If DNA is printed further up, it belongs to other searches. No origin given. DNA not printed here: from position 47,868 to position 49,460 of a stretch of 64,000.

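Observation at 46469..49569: A ~2.8-kb low-GC insert (deaminase + DEAD-box helicase) bracketed by ~150-bp direct repeats derived from the 3' end of the LpxL-like gene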

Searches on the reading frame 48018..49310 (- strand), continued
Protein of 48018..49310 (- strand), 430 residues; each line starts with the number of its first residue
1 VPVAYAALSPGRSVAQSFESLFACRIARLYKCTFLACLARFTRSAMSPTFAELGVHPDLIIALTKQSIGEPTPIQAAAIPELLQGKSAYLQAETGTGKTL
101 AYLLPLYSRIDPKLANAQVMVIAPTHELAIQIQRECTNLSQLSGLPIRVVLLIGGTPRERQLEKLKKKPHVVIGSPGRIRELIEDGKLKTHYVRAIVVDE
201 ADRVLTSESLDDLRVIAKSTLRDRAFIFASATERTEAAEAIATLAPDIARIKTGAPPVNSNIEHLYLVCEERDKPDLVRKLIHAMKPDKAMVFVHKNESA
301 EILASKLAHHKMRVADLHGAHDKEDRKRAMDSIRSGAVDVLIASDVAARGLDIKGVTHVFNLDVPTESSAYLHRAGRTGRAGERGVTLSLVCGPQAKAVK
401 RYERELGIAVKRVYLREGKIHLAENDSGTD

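Call 33: list_cluster_members(proteins=[P0122, P0126, P0127, P0133, P0135, P0136, P0011, P0013, P0014, P0016])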
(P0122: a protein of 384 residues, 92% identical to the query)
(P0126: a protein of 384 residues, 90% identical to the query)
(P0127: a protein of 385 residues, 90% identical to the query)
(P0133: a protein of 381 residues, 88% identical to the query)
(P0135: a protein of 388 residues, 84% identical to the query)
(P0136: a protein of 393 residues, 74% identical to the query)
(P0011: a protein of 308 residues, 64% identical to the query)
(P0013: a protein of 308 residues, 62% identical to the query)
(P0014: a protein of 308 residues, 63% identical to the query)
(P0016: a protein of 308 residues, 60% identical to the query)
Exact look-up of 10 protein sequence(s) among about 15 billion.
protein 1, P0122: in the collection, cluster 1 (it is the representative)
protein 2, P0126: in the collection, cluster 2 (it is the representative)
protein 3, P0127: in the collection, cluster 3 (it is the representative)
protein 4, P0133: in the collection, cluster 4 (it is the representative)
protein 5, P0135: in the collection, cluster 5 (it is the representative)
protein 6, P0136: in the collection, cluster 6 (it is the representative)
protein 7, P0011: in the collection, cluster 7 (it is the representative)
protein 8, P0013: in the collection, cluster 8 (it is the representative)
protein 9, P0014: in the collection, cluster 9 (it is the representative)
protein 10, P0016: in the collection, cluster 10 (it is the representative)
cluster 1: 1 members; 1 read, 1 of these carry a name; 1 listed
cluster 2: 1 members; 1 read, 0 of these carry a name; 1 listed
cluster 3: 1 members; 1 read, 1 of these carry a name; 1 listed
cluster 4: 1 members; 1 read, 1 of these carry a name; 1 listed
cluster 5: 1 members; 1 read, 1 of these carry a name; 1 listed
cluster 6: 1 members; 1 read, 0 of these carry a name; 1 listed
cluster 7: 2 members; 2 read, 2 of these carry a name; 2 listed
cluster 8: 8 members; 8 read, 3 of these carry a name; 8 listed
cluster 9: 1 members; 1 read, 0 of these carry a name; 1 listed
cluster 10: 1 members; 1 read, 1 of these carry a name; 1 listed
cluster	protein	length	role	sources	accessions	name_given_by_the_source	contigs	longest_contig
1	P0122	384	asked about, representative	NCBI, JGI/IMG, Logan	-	superfamily II DNA/RNA helicase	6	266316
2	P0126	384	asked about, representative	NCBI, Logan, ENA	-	-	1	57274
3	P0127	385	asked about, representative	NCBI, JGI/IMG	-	ATP-dependent RNA helicase DeaD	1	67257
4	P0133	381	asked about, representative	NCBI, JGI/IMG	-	ATP-dependent RNA helicase DeaD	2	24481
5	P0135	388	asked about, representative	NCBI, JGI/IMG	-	superfamily II DNA/RNA helicase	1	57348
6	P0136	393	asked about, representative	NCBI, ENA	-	-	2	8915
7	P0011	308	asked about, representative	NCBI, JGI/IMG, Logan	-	KDO2-lipid IV(A) lauroyltransferase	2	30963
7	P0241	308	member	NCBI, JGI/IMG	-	KDO2-lipid IV(A) lauroyltransferase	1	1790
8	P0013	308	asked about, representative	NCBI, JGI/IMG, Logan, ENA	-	KDO2-lipid IV(A) lauroyltransferase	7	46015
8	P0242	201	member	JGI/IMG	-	KDO2-lipid IV(A) lauroyltransferase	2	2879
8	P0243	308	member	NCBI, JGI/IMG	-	KDO2-lipid IV(A) lauroyltransferase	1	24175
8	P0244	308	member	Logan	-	-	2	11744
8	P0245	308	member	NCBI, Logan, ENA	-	-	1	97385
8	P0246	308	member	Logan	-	-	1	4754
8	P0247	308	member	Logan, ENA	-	-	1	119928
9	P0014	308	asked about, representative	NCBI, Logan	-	-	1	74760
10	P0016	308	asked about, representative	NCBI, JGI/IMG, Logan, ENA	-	KDO2-lipid IV(A) lauroyltransferase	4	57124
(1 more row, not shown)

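Call 48: find_related_loci(query=window:48021-49178:-, collection=metagenome_contigs, flank=6000)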
Query window:48021-49178:- (386 aa) in metagenome_contigs; peptide patterns used: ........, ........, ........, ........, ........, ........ (x = any residue, [..] = any of these).
313 stretches matched a pattern; 119 encode a relative of the query (tblastn E <= 1e-3); the best 80 are kept; 80 distinct loci.
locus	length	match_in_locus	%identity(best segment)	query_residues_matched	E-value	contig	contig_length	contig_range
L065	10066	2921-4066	65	2-383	1e-170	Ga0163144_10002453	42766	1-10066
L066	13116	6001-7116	61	5-376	6e-157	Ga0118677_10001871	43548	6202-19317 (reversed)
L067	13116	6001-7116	62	5-376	9e-157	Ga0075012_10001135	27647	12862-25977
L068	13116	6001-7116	62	5-376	9e-157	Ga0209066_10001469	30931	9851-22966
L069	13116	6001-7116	62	5-376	2e-156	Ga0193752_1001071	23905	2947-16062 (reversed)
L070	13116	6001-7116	62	5-376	2e-155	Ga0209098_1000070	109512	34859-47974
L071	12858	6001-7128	63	5-380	4e-155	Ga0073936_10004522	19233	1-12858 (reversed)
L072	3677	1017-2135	62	4-376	1e-158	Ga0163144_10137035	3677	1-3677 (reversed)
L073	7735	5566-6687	62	3-376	7e-153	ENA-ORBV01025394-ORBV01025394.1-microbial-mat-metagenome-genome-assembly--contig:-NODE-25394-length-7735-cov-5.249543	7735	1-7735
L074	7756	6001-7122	62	3-376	8e-153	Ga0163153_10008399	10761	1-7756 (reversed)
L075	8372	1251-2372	62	3-376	8e-153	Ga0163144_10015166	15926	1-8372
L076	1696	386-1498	61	6-376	1e-165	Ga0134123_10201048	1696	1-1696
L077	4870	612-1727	60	5-376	3e-155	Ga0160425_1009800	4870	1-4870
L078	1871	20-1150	62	5-381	2e-164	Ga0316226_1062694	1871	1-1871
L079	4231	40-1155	61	5-376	3e-155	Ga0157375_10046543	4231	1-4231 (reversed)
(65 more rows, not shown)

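Call 49: find_encoding_contigs(protein=P0127, flank=8000, max_places=2)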
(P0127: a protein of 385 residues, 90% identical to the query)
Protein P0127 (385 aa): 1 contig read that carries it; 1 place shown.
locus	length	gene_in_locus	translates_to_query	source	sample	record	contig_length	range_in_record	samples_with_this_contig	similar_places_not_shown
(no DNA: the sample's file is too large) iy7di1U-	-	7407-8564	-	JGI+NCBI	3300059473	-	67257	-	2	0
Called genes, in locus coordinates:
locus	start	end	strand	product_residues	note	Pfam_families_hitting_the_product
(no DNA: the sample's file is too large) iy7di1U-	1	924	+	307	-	?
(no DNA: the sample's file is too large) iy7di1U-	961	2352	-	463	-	PF04542:Sigma70_r2 (faint), PF04545:Sigma70_r4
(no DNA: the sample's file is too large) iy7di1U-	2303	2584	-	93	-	-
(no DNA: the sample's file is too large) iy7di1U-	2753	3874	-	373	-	PF02353:CMAS, PF13489:Methyltransf_23, PF01728:FtsJ (weak), PF13847:Methyltransf_31, PF08241:Methyltransf_11, PF08242:Methyltransf_12, PF13649:Methyltransf_25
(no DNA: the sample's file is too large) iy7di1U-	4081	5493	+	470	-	PF13291:ACT_4 (weak), PF00390:malic, PF03949:Malic_M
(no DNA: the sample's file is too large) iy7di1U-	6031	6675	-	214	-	-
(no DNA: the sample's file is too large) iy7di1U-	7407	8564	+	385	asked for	PF04851:ResIII, PF00270:DEAD, PF00271:Helicase_C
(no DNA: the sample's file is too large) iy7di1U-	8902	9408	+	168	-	-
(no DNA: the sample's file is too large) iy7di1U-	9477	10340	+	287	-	PF01209:Ubie_methyltran (weak), PF13847:Methyltransf_31 (weak), PF08241:Methyltransf_11, PF13649:Methyltransf_25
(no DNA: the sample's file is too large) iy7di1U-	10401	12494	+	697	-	PF01564:Spermine_synth, PF13649:Methyltransf_25 (weak), PF13847:Methyltransf_31 (weak)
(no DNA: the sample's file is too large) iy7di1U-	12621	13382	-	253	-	PF12146:Hydrolase_4, PF20408:Abhydrolase_11 (weak), PF00561:Abhydrolase_1, PF12697:Abhydrolase_6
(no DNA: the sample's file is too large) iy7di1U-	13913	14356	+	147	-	-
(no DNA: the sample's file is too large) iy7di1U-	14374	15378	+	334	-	-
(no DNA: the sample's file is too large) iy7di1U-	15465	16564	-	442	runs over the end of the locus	PF00669:Flagellin_N, PF00700:Flagellin_C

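Call 50: find_encoding_contigs(protein=P0126, flank=8000, max_places=2)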
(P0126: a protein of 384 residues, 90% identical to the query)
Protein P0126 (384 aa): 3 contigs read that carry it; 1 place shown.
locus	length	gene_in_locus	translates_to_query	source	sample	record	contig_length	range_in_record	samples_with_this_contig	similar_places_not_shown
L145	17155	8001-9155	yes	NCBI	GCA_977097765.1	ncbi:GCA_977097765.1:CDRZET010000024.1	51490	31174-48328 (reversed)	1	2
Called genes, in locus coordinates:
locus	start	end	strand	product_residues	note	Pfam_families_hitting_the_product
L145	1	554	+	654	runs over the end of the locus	PF05693:Glycogen_syn, PF13692:Glyco_trans_1_4 (weak), PF00534:Glycos_transf_1, PF20706:GT4-conflict (weak)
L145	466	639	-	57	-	-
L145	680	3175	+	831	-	PF01136:Peptidase_U32, PF12392:DUF3656, PF01136:Peptidase_U32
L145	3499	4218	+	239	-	PF04402:SIMPL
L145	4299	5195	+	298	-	PF14716:HHH_8, PF14520:HHH_5 (weak)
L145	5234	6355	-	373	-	PF02353:CMAS, PF01728:FtsJ (faint), PF13489:Methyltransf_23, PF13847:Methyltransf_31, PF08241:Methyltransf_11, PF08242:Methyltransf_12, PF13649:Methyltransf_25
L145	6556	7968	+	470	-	PF00390:malic, PF03949:Malic_M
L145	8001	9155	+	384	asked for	PF04851:ResIII, PF00270:DEAD, PF00271:Helicase_C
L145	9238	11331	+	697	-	PF01564:Spermine_synth, PF13649:Methyltransf_25 (weak), PF13847:Methyltransf_31 (weak)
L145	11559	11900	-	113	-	-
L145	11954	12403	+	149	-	-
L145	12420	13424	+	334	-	-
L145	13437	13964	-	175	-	PF00072:Response_reg, PF02954:HTH_8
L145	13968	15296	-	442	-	PF00512:HisKA (weak), PF02518:HATPase_c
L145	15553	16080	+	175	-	-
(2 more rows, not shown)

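Call 51: find_encoding_contigs(protein=P0131, flank=8000, max_places=2)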
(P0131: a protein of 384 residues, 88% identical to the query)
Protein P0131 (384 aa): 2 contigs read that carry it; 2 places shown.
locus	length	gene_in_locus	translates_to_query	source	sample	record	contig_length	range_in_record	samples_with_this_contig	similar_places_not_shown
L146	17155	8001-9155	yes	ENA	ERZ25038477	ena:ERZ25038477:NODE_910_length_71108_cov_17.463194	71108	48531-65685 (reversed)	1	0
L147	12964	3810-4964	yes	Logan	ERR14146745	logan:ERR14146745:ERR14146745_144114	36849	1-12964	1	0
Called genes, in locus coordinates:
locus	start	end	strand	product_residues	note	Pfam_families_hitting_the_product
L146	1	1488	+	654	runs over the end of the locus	PF05693:Glycogen_syn, PF13692:Glyco_trans_1_4 (weak), PF00534:Glycos_transf_1, PF20706:GT4-conflict (weak)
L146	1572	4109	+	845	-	PF01136:Peptidase_U32, PF12392:DUF3656, PF01136:Peptidase_U32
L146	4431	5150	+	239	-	PF04402:SIMPL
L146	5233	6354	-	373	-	PF02353:CMAS, PF01728:FtsJ (faint), PF13489:Methyltransf_23, PF13847:Methyltransf_31, PF08241:Methyltransf_11, PF08242:Methyltransf_12, PF13649:Methyltransf_25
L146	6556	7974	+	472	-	PF00390:malic, PF03949:Malic_M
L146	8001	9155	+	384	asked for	PF04851:ResIII, PF00270:DEAD, PF00271:Helicase_C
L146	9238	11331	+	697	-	PF01564:Spermine_synth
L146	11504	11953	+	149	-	-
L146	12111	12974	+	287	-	-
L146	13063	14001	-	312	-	PF00700:Flagellin_C (weak)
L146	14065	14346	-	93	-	PF00669:Flagellin_N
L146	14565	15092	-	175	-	PF00072:Response_reg, PF02954:HTH_8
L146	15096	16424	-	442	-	PF00512:HisKA (weak), PF02518:HATPase_c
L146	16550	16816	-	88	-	-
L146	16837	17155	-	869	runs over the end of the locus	-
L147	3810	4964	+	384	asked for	PF04851:ResIII, PF00270:DEAD, PF00271:Helicase_C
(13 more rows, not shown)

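Call 55: find_encoding_contigs(protein=P0121, flank=5000, max_places=6)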
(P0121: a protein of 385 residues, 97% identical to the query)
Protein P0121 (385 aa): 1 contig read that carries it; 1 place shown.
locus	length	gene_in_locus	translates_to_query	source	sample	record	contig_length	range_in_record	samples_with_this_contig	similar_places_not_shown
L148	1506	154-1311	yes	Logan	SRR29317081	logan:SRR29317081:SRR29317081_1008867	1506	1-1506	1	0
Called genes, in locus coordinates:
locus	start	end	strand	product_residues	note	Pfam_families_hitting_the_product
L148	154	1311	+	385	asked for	PF04851:ResIII, PF00270:DEAD, PF00271:Helicase_C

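Call 58: find_encoding_contigs(protein=P0136, flank=10000, max_places=3)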
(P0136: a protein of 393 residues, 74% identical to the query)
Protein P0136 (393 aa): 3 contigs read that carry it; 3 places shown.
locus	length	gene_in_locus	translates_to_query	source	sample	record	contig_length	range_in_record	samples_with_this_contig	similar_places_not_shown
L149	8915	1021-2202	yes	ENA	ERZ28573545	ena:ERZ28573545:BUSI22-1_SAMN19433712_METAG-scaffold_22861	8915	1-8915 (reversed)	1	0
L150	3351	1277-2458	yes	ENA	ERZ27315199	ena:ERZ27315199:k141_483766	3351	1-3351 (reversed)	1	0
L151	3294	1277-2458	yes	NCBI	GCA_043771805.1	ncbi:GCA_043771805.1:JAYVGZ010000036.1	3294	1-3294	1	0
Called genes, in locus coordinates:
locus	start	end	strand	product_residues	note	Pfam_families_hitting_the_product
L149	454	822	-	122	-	PF13380:CoA_binding_2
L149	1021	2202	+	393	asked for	PF04851:ResIII, PF00270:DEAD, PF00271:Helicase_C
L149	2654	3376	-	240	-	PF00535:Glycos_transf_2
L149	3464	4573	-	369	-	PF01018:GTP1_OBG, PF01926:MMR_HSR1, PF02421:FeoB_N (weak)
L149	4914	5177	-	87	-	PF01016:Ribosomal_L27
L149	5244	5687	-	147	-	PF00829:Ribosomal_L21p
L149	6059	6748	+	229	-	PF00072:Response_reg, PF00486:Trans_reg_C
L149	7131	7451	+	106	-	PF13490:zf-HC2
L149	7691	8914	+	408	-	?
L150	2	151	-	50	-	?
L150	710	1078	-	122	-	PF13380:CoA_binding_2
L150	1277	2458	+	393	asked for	PF04851:ResIII, PF00270:DEAD, PF00271:Helicase_C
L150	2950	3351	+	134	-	?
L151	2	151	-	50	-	?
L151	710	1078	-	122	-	PF13380:CoA_binding_2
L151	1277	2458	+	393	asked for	PF04851:ResIII, PF00270:DEAD, PF00271:Helicase_C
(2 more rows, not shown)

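Call 59: search_protein_families(library=ncbifam, proteins=[window:48018-49178:-], max_evalue=0.01)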
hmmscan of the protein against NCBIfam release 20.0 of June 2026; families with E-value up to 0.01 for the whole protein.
window:48018-49178:- (386 aa): 49 families (the best 25 are shown)
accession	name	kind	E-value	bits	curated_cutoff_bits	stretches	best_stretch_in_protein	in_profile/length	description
NF053631.1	RNA_helic_CshA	equivalog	3e-86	290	646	1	6-361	1-355/434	degradosome RNA helicase CshA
NF008744.0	PRK11776.1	equivalog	1.3e-80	271.2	524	1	4-371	4-370/460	ATP-dependent RNA helicase DbpA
NF008394.0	PRK11192.1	equivalog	1.9e-74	251.1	507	1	4-368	3-372/441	ATP-dependent RNA helicase SrmB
NF053636.1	DDHlcsCsdAPsy1082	equivalog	7.3e-67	226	890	1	5-361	4-365/512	DEAD/DEAH box helicase CsdA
NF003419.0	PRK04837.1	equivalog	2.2e-66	224.4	588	1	5-356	10-369/424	ATP-dependent RNA helicase RhlB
NF008642.0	PRK11634.1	equivalog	1.7e-63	215.1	989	1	4-373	6-375/628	DEAD/DEAH family ATP-dependent RNA helicase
NF053711.1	RNA_heli_RhlE1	exception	7.1e-62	209.6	750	1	5-360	2-361/434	RNA helicase RhlE1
NF007882.0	PRK10590.1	equivalog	9.1e-61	206.2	743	1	6-369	3-371/456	ATP-dependent RNA helicase RhlE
NF002340.1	PRK01297.1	equivalog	1.2e-55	188.8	564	1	6-363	3-369/372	ATP-dependent RNA helicase RhlB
NF053710.1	RNA_heli_RhlE2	exception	1.3e-53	182.4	925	1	5-360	2-366/635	RNA helicase RhlE2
NF003390.0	PRK04537.1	equivalog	1.9e-50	172.5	732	1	5-354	10-368/572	ATP-dependent RNA helicase RhlB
TIGR04121.1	DEXH_lig_assoc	equivalog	1.3e-22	79.4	850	1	26-341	13-350/804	ligase-associated DNA damage response DEXH box helicase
TIGR03817.1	DECH_helic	hypoth_equivalog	3.5e-20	71.8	874.1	1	11-343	21-379/742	helicase/secretion neighborhood putative DEAH-box helicase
NF010337.0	PRK13766.1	equivalog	1.7e-19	69.4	610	2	232-339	355-470/781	Hef nuclease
NF041063.1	DpdF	equivalog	5.9e-12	45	550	2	232-368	368-503/813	protein DpdF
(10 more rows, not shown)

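Call 81: search_protein_families(library=padloc, proteins=[window:48018-49178:-], max_evalue=0.01)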
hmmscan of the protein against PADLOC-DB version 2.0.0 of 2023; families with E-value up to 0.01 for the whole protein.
window:48018-49178:- (386 aa): 57 families (the best 25 are shown)
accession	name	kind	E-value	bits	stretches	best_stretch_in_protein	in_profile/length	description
PDLC02503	BrxHI|BrxHII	-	6.2e-19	65.8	1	29-340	27-345/698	BrxHI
PDLC03960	SngC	-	7.2e-17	59.4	1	29-348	27-372/720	-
PDLC02707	PbeA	-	3.8e-13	46.9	2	222-334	500-614/672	PbeA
PDLC01770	Cas3g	-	8.7e-13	45.6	2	26-131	14-118/733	-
PDLC02864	DpdF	-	1.2e-11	42.2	1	223-340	213-331/610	DpdF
PDLC02861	DpdF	-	6e-11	39.3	1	222-341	218-337/611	DpdF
PDLC02501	BrxHI|BrxHII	-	1.7e-10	37.7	1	29-348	26-353/925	BrxHI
PDLC02897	DpdJ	-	2.2e-10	37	2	246-336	358-450/1570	DpdJ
PDLC03928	PsyrT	-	7.2e-10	35.8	1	31-359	26-356/689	-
PDLC02855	DpdF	-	1.1e-09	35.2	1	234-377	367-509/825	DpdF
PDLC02870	DpdF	-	1.4e-09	35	1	233-343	215-326/534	DpdF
PDLC01089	C3a193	-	3.2e-09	33.7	1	256-343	501-588/983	poss. alt. Cas3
PDLC00036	DruE3|DruE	-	7.7e-09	31.1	1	263-350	1018-1106/2023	SNF2 family N-terminal domain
PDLC01729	typeIV_DinG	-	8.6e-09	32.7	1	40-89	38-86/666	Csf4_0_IVA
PDLC00035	DruE3|DruE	-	2e-08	30.4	1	274-345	1039-1112/1460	SNF2 family N-terminal domain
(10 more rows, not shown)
